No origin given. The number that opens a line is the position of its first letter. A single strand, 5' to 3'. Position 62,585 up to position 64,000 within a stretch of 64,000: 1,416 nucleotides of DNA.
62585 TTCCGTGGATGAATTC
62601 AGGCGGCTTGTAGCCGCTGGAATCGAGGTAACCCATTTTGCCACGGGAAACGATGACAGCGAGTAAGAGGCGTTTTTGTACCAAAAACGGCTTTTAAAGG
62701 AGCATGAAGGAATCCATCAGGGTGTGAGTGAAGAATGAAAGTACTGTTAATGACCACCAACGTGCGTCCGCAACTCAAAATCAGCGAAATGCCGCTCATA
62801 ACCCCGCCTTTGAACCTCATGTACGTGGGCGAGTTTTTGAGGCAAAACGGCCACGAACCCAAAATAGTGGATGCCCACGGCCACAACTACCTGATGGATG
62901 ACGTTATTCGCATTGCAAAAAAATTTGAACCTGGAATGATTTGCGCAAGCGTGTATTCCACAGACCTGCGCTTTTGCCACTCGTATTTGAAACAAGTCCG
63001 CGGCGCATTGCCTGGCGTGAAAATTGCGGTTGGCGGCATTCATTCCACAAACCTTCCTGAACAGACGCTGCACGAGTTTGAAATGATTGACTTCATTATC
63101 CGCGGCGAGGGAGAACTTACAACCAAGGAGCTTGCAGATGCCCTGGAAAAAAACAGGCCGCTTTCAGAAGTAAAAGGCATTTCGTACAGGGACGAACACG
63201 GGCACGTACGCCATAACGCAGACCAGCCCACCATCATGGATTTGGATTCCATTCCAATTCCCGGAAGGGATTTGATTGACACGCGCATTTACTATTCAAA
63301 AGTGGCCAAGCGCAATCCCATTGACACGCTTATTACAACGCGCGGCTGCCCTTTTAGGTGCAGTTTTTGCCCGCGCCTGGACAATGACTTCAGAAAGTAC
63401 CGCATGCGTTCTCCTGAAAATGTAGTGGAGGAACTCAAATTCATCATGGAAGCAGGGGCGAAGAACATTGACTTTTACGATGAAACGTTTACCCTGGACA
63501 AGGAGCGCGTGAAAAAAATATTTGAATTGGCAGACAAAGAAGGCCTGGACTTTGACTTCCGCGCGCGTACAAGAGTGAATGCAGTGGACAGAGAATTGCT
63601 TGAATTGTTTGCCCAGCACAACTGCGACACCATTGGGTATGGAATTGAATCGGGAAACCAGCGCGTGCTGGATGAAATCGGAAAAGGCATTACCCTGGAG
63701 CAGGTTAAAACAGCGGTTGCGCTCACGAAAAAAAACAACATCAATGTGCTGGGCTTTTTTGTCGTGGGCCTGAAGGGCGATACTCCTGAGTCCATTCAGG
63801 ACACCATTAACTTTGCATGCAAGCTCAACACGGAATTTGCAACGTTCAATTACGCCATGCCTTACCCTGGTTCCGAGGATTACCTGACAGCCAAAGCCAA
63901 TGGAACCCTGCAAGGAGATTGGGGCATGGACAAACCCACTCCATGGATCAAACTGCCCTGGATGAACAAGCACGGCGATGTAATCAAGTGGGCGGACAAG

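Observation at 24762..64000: Glycan-assembly supercluster next to aglB carrying five B12-binding radical SAM genes plus one SPASM radical SAM gene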

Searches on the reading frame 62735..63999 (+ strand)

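Call 6: search_protein_families(library=pfam, proteins=[window:62735-63999:+], max_evalue=0.001)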
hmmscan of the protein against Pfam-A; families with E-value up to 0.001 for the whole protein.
window:62735-63999:+ (421 aa): 2 families
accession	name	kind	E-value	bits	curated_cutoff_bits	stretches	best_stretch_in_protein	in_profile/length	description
PF04055.27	Radical_SAM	-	1e-29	104.3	29.5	1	200-361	2-166/166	Radical SAM superfamily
PF02310.24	B12-binding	-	1.1e-21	77.3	32.1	1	19-133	8-120/121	B12 binding domain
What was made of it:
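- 62735..64000 (+): rS5: B12-domain radical SAM, cut by the window end (full length 474 aa). Pfam PF04055 104 bits and PF02310 77 bits (call 6).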

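Call 8: search_protein_families(library=ncbifam, proteins=[window:62735-63999:+], max_evalue=0.001)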
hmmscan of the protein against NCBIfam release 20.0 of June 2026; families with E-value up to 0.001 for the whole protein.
window:62735-63999:+ (421 aa): 32 families (the best 25 are shown)
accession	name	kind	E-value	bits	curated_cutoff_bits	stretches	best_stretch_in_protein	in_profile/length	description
TIGR03471.1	HpnJ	equivalog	4.2e-67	227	577.6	1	42-395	47-396/472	hopanoid biosynthesis associated radical SAM protein HpnJ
TIGR02026.1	BchE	equivalog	1e-54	186.2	481.35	1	17-393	14-394/497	magnesium-protoporphyrin IX monomethyl ester anaerobic oxidative cyclase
NF050148.1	rSAM_ApyD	equivalog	8.8e-40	136.7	750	1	65-363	74-365/645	RiPP biosynthesis radical SAM protein ApyD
TIGR04479.1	bcpD_PhpK_rSAM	subfamily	1.7e-39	135.5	600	1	26-365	73-410/504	PhpK family radical SAM P-methyltransferase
NF038361.1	rSAM_Sden_1168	equivalog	1.9e-39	135.7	575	1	69-392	144-479/560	Sden_1168 family B12-binding radical SAM P-methyltransferase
TIGR04014.1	B12_SAM_MJ_0865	equivalog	2.2e-34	119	360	1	44-381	30-353/434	methyl-coenzyme M reductase glutamine C-methyltransferase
TIGR04367.1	HpnR_B12_rSAM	equivalog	4.8e-33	114.4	650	1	13-386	10-373/490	hopanoid C-3 methylase HpnR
NF033070.1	rSAM_AprD4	equivalog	1.3e-32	113.4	500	1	22-395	39-399/456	AprD4 family radical SAM diol-dehydratase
TIGR04013.1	B12_SAM_MJ_1487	hypoth_equivalog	2.7e-29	102.2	251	1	57-381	35-352/382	TIGR04013 family B12-binding domain/radical SAM domain-containing protein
TIGR04295.1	B12_rSAM_oligo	hypoth_equivalog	3.6e-28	98.4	400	1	25-384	25-382/422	TIGR04295 family B12-binding domain-containing radical SAM protein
TIGR04072.2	rSAM_ladder_B12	equivalog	7.4e-28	97.3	360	1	17-367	10-352/443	lipid biosynthesis B12-binding/radical SAM protein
TIGR04385.1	B12_rSAM_cofa1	equivalog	1.2e-27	97.2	450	1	85-361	90-361/438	B12 lower ligand biosynthesis radical SAM protein BzaD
TIGR03975.1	rSAM_ocin_1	subfamily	1.5e-26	93.1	281.85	1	85-358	148-424/606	RiPP maturation radical SAM C-methyltransferase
NF033712.0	B12_rSAM_KedN5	subfamily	2.9e-26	91.9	700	1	37-271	34-273/624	KedN5 family methylcobalamin-dependent radical SAM C-methyltransferase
TIGR04190.1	B12_SAM_Ta0216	equivalog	5.2e-23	81.4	500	1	25-370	37-400/554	TIGR04190 family B12-binding domain/radical SAM domain protein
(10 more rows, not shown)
